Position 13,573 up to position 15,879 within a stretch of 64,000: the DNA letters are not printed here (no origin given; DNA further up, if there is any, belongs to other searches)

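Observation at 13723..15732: Three-domain fusion: LicC-like nucleotidyltransferase, HxGH cytidylyltransferase and PEP mutase in one 669-aa polypeptide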

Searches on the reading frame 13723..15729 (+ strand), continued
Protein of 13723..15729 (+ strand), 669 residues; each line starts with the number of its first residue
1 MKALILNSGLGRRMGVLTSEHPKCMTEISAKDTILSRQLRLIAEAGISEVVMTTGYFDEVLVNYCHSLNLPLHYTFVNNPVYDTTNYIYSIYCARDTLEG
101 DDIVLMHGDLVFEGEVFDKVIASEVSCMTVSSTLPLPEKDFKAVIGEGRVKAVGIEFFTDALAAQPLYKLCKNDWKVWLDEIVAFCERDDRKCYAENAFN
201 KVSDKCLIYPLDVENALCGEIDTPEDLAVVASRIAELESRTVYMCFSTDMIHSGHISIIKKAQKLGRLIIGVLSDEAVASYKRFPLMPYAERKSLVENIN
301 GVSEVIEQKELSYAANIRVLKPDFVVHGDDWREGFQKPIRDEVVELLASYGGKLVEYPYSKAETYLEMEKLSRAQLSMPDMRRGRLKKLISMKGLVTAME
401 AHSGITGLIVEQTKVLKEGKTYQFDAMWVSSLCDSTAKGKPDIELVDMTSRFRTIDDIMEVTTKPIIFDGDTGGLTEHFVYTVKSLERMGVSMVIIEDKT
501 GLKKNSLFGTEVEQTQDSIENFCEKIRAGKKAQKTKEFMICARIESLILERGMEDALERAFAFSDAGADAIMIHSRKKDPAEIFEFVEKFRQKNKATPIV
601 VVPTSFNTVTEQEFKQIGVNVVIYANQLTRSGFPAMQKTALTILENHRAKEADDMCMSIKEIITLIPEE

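Call 30: search_protein_representatives(protein=window:13723-15729:+)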
Query: 669 residues. Proteins with E-value up to 0.001 (for the whole library): 11704; up to 1e-10: 3598; up to 1e-30: 727. The best 150 are listed.
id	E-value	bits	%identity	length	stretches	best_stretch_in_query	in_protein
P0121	0.0e+00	1100.1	71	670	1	1-669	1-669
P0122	1.3e-185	634.8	64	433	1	240-669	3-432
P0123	1.5e-183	628.0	58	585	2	213-669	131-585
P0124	7.9e-174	595.9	65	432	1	240-668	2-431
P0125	1.6e-145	502.4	61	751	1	1-374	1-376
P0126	2.0e-143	495.4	53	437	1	240-668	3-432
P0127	5.3e-142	490.8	54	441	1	239-667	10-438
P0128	5.3e-138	477.5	60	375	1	1-367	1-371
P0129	1.7e-137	475.9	60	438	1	1-350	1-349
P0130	1.6e-123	429.7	46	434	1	238-667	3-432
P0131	2.5e-121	422.4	48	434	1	240-668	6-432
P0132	7.6e-121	420.9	57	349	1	106-434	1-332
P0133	2.9e-119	415.6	50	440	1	248-667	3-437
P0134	1.4e-116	406.8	78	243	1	427-668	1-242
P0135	7.6e-116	404.3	60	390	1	240-541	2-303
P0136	6.3e-114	398.0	47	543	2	362-667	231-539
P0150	1.0e-95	337.9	65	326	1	1-241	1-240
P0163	2.8e-87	310.0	62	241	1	1-233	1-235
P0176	2.0e-83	297.3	36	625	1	241-664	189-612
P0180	5.8e-82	292.4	48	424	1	380-668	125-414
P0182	4.4e-81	289.5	50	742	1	373-668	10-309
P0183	5.0e-81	289.3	55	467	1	405-667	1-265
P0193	5.0e-78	279.4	40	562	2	377-666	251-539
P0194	5.7e-78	279.2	41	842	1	243-668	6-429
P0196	5.1e-77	276.1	56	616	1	1-232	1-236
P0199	1.9e-76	274.2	42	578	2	378-664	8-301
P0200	8.1e-76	272.1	40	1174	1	249-668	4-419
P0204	6.5e-74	265.8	48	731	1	377-667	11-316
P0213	6.9e-70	252.5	43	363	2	236-365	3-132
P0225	2.4e-66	240.9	50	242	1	1-230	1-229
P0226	2.6e-66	240.7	54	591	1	1-236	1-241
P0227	2.7e-66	240.6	50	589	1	1-234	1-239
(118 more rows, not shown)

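Call 31: search_protein_families(library=pfam, proteins=[P0121, P0123, P0125, P0128, P0129, P0196, P0226, P0227, P0150, P0136], max_evalue=0.0001)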
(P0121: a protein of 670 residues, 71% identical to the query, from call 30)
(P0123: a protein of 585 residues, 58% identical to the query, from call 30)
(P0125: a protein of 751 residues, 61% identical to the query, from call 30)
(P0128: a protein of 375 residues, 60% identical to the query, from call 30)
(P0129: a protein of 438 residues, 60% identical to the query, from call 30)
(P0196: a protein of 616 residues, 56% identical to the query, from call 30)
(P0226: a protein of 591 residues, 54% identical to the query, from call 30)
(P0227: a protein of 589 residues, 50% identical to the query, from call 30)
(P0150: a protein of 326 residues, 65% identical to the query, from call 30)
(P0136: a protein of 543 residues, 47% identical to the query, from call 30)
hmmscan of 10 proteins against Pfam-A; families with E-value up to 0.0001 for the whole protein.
P0121 (670 aa): 4 families
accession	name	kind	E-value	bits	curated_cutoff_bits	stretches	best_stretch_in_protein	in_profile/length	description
PF13714.12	PEP_mutase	-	8e-53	179.9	31.5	1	390-643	4-239/240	Phosphoenolpyruvate phosphomutase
PF01467.32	CTP_transf_like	-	1.7e-09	38.5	21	1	249-342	7-101/133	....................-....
PF12804.13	NTP_transf_3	-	6.1e-09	36.7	27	1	3-124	1-111/160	MobA-like NTP transferase domain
PF00483.29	NTP_transferase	-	2.4e-06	27.7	21.2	1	2-124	1-124/245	Nucleotidyl transferase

P0123 (585 aa): 2 families
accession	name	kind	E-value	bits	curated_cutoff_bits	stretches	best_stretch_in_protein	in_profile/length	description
PF13714.12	PEP_mutase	-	8.3e-53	179.8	31.5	1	310-560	9-240/240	Phosphoenolpyruvate phosphomutase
PF01467.32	CTP_transf_like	-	1.4e-16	61.4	21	1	165-257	7-100/133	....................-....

P0125 (751 aa): 7 families
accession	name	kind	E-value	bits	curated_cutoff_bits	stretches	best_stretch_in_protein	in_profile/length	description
PF00465.25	Fe-ADH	-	2.8e-37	128.3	31.3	1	381-539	5-168/168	Iron-containing alcohol dehydrogenase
PF25137.1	ADH_Fe_C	-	3.4e-20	73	27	1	552-746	3-193/194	Fe-containing alcohol dehydrogenase family, C-terminal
PF01467.32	CTP_transf_like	-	9.5e-14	52.2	21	1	251-345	7-102/133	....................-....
PF12804.13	NTP_transf_3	-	2.5e-10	41.2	27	1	3-122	1-110/160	MobA-like NTP transferase domain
PF13685.12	Fe-ADH_2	-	1.2e-09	38.8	28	1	390-546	10-149/149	Iron-containing alcohol dehydrogenase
PF00483.29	NTP_transferase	-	3e-09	37.3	21.2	1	2-124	1-126/245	Nucleotidyl transferase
PF20202.4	DUF6564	-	1.5e-07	31.8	25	1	31-132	14-121/230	Domain of unknown function (DUF6564)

P0128 (375 aa): 4 families
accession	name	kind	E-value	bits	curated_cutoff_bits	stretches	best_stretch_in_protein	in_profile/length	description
PF12804.13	NTP_transf_3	-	4.6e-11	43.6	27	1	3-122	1-110/160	MobA-like NTP transferase domain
PF01467.32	CTP_transf_like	-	6e-10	39.9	21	1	253-347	7-102/133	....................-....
PF20202.4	DUF6564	-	1.5e-08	35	25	1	26-153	9-141/230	Domain of unknown function (DUF6564)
PF00483.29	NTP_transferase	-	2.6e-08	34.2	21.2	1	2-124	1-129/245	Nucleotidyl transferase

P0129 (438 aa): 3 families
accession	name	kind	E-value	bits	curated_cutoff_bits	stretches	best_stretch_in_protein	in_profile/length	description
PF01467.32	CTP_transf_like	-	1.2e-11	45.3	21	1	247-340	6-100/133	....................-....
PF12804.13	NTP_transf_3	-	4e-09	37.3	27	1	3-124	1-112/160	MobA-like NTP transferase domain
PF00483.29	NTP_transferase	-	1.4e-06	28.5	21.2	1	2-115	1-120/245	Nucleotidyl transferase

P0196 (616 aa): 5 families
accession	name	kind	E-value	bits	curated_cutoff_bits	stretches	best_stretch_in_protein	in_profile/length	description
PF00465.25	Fe-ADH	-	9.8e-37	126.6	31.3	1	254-411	4-167/168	Iron-containing alcohol dehydrogenase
PF25137.1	ADH_Fe_C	-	6.7e-26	91.6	27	1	425-615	3-193/194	Fe-containing alcohol dehydrogenase family, C-terminal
PF00483.29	NTP_transferase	-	1.2e-12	48.4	21.2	1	2-118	1-119/245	Nucleotidyl transferase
PF12804.13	NTP_transf_3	-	2e-10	41.5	27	1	3-127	1-116/160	MobA-like NTP transferase domain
PF13685.12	Fe-ADH_2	-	4.2e-09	37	28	1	259-347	5-95/149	Iron-containing alcohol dehydrogenase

P0226 (591 aa): 4 families
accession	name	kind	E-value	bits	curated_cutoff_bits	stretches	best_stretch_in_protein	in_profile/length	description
PF00465.25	Fe-ADH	-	4.7e-35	121.1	31.3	1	239-375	14-161/168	Iron-containing alcohol dehydrogenase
PF25137.1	ADH_Fe_C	-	7.7e-18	65.3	27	1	397-554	5-153/194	Fe-containing alcohol dehydrogenase family, C-terminal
PF12804.13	NTP_transf_3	-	5.2e-09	36.9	27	1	3-134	1-120/160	MobA-like NTP transferase domain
PF13685.12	Fe-ADH_2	-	1.3e-07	32.1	28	1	247-368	20-130/149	Iron-containing alcohol dehydrogenase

P0227 (589 aa): 6 families
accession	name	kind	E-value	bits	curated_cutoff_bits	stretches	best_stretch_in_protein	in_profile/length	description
PF00465.25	Fe-ADH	-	2.4e-29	102.5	31.3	1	240-379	10-168/168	Iron-containing alcohol dehydrogenase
PF25137.1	ADH_Fe_C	-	9.2e-21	74.8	27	1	391-580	2-192/194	Fe-containing alcohol dehydrogenase family, C-terminal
PF00483.29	NTP_transferase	-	8.6e-12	45.6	21.2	1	3-116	2-116/245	Nucleotidyl transferase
PF13685.12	Fe-ADH_2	-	6.2e-11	43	28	1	239-386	5-149/149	Iron-containing alcohol dehydrogenase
PF12804.13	NTP_transf_3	-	3.3e-10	40.8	27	1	4-134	2-124/160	MobA-like NTP transferase domain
PF20202.4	DUF6564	-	1.9e-05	24.8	25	1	29-132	12-120/230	Domain of unknown function (DUF6564)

P0150 (326 aa): 1 family
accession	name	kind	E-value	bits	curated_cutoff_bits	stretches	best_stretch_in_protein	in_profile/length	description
PF12804.13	NTP_transf_3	-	2.2e-08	34.9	27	1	3-116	1-104/160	MobA-like NTP transferase domain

P0136 (543 aa): 3 families
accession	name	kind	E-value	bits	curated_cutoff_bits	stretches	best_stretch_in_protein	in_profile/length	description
PF13714.12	PEP_mutase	-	1.9e-51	175.4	31.5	1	258-516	1-240/240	Phosphoenolpyruvate phosphomutase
PF00483.29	NTP_transferase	-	2.2e-12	47.5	21.2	1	3-123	2-122/245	Nucleotidyl transferase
PF12804.13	NTP_transf_3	-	4.9e-11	43.5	27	1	3-124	1-110/160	MobA-like NTP transferase domain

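Call 33: find_encoding_contigs(protein=P0020, flank=10000, max_places=4)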
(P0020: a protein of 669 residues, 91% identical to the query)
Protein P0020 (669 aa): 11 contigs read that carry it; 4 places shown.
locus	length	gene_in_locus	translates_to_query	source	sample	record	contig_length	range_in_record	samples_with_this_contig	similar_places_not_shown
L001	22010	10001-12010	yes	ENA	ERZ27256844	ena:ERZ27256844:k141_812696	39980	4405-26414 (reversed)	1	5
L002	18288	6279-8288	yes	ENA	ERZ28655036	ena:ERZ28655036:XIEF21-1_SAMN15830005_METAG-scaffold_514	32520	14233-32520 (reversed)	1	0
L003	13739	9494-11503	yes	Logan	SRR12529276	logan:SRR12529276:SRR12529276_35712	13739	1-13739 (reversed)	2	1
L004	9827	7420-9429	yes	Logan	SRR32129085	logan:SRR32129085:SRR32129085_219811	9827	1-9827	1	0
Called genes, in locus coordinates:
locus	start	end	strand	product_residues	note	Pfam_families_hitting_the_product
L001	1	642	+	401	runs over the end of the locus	PF13439:Glyco_transf_4, PF00534:Glycos_transf_1, PF13692:Glyco_trans_1_4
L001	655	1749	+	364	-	PF14897:EpsG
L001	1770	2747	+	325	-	PF00535:Glycos_transf_2, PF10111:Glyco_tranf_2_2, PF13641:Glyco_tranf_2_3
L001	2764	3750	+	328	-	-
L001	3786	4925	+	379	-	PF20706:GT4-conflict (weak), PF00534:Glycos_transf_1, PF13692:Glyco_trans_1_4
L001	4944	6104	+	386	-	PF13439:Glyco_transf_4 (faint), PF20706:GT4-conflict (weak), PF00534:Glycos_transf_1, PF13692:Glyco_trans_1_4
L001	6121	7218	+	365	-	PF00535:Glycos_transf_2, PF10111:Glyco_tranf_2_2, PF13641:Glyco_tranf_2_3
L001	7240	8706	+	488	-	PF01943:Polysacc_synt, PF13440:Polysacc_synt_3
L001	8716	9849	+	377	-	PF04464:Glyphos_transf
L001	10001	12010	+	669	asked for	PF00483:NTP_transferase (weak), PF12804:NTP_transf_3, PF20202:DUF6564 (weak), PF01467:CTP_transf_like, PF13714:PEP_mutase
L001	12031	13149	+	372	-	PF00465:Fe-ADH, PF13685:Fe-ADH_2, PF25137:ADH_Fe_C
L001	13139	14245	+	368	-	PF02776:TPP_enzyme_N, PF02775:TPP_enzyme_C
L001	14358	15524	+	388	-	PF13692:Glyco_trans_1_4 (weak)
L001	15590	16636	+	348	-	PF01073:3Beta_HSD, PF01370:Epimerase, PF02719:Polysacc_synt_2, PF04321:RmlD_sub_bind (weak), PF07993:NAD_binding_4, PF16363:GDP_Man_Dehyd, PF13460:NAD_binding_10, PF08485:Polysacc_syn_2C, +2 more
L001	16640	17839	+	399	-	PF01370:Epimerase, PF02719:Polysacc_synt_2 (faint), PF04321:RmlD_sub_bind (faint), PF14667:Polysacc_synt_C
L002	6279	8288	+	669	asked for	PF00483:NTP_transferase (weak), PF12804:NTP_transf_3, PF20202:DUF6564 (weak), PF01467:CTP_transf_like, PF13714:PEP_mutase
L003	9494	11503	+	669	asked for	PF00483:NTP_transferase (weak), PF12804:NTP_transf_3, PF20202:DUF6564 (weak), PF01467:CTP_transf_like, PF13714:PEP_mutase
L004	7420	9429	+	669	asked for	PF00483:NTP_transferase (weak), PF12804:NTP_transf_3, PF20202:DUF6564 (weak), PF01467:CTP_transf_like, PF13714:PEP_mutase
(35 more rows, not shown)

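Call 34: find_encoding_contigs(protein=P0196, flank=8000, max_places=3)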
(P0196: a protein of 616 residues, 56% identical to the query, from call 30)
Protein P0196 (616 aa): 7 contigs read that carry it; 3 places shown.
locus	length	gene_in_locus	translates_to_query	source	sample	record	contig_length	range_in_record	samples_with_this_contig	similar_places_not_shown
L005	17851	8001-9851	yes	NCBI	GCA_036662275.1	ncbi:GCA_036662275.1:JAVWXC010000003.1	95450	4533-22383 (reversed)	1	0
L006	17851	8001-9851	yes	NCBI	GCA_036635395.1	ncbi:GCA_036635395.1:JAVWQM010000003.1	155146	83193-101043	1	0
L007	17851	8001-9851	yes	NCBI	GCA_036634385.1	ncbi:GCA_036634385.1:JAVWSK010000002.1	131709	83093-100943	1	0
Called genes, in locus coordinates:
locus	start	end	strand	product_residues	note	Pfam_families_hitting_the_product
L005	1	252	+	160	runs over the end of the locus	PF22674:C2185-like_N (weak)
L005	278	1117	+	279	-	PF00535:Glycos_transf_2, PF10111:Glyco_tranf_2_2, PF13641:Glyco_tranf_2_3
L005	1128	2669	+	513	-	PF13243:SQHop_cyclase_C (faint), PF01209:Ubie_methyltran (weak), PF13489:Methyltransf_23, PF08241:Methyltransf_11, PF13649:Methyltransf_25, PF13847:Methyltransf_31, PF08242:Methyltransf_12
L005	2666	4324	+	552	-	PF04464:Glyphos_transf (weak)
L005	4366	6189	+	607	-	PF00884:Sulfatase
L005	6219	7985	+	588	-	-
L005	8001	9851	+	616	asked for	PF00483:NTP_transferase, PF12804:NTP_transf_3, PF00465:Fe-ADH, PF13685:Fe-ADH_2 (faint), PF25137:ADH_Fe_C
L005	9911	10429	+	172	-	PF01583:APS_kinase, PF06414:Zeta_toxin (weak)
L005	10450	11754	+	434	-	PF01467:CTP_transf_like, PF13714:PEP_mutase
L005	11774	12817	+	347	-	PF13489:Methyltransf_23, PF08241:Methyltransf_11 (weak), PF08242:Methyltransf_12 (weak), PF13847:Methyltransf_31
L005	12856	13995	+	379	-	PF02776:TPP_enzyme_N, PF02775:TPP_enzyme_C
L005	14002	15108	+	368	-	PF02350:Epimerase_2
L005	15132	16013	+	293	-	PF00483:NTP_transferase, PF12804:NTP_transf_3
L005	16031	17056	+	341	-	PF01073:3Beta_HSD, PF01370:Epimerase, PF02719:Polysacc_synt_2, PF04321:RmlD_sub_bind, PF07993:NAD_binding_4, PF16363:GDP_Man_Dehyd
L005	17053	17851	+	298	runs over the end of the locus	PF01073:3Beta_HSD, PF01370:Epimerase, PF04321:RmlD_sub_bind, PF02719:Polysacc_synt_2 (weak), PF07993:NAD_binding_4, PF16363:GDP_Man_Dehyd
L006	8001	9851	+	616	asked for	PF00483:NTP_transferase, PF12804:NTP_transf_3, PF00465:Fe-ADH, PF13685:Fe-ADH_2 (faint), PF25137:ADH_Fe_C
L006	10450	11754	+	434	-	PF01467:CTP_transf_like, PF13714:PEP_mutase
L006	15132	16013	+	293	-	PF00483:NTP_transferase, PF12804:NTP_transf_3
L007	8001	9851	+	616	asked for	PF00483:NTP_transferase, PF12804:NTP_transf_3, PF00465:Fe-ADH, PF13685:Fe-ADH_2 (faint), PF25137:ADH_Fe_C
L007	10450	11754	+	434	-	PF01467:CTP_transf_like, PF13714:PEP_mutase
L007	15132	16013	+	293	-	PF00483:NTP_transferase, PF12804:NTP_transf_3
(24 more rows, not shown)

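Call 35: find_encoding_contigs(protein=P0125, flank=8000, max_places=3)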
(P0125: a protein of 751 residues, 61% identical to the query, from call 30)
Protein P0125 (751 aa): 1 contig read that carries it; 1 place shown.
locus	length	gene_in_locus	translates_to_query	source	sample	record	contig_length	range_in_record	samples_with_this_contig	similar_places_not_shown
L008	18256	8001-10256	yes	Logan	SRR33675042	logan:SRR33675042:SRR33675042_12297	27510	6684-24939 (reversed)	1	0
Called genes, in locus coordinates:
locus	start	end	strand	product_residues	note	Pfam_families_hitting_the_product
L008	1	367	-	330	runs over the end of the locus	-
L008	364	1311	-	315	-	PF04991:LicD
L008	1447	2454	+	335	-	PF04991:LicD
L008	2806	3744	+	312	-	-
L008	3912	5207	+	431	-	PF01467:CTP_transf_like, PF13714:PEP_mutase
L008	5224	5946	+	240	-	PF00149:Metallophos, PF12850:Metallophos_2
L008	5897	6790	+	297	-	PF04991:LicD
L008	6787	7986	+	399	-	PF00535:Glycos_transf_2, PF10111:Glyco_tranf_2_2, PF13641:Glyco_tranf_2_3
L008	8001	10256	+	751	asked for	PF00483:NTP_transferase, PF12804:NTP_transf_3, PF20202:DUF6564, PF01467:CTP_transf_like, PF00465:Fe-ADH, PF13685:Fe-ADH_2, PF25137:ADH_Fe_C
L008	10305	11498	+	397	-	PF22674:C2185-like_N, PF04991:LicD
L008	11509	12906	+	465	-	-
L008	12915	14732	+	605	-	PF22674:C2185-like_N (faint), PF13243:SQHop_cyclase_C (faint), PF05148:Methyltransf_8, PF13489:Methyltransf_23 (weak), PF08241:Methyltransf_11, PF08242:Methyltransf_12, PF13649:Methyltransf_25, PF13847:Methyltransf_31, +1 more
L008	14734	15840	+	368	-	PF00535:Glycos_transf_2, PF10111:Glyco_tranf_2_2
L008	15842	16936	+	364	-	PF02350:Epimerase_2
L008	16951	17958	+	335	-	PF01073:3Beta_HSD, PF01370:Epimerase, PF02719:Polysacc_synt_2, PF07993:NAD_binding_4 (weak), PF16363:GDP_Man_Dehyd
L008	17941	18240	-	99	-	PF13744:HTH_37 (weak), PF01381:HTH_3, PF12844:HTH_19 (weak), PF13560:HTH_31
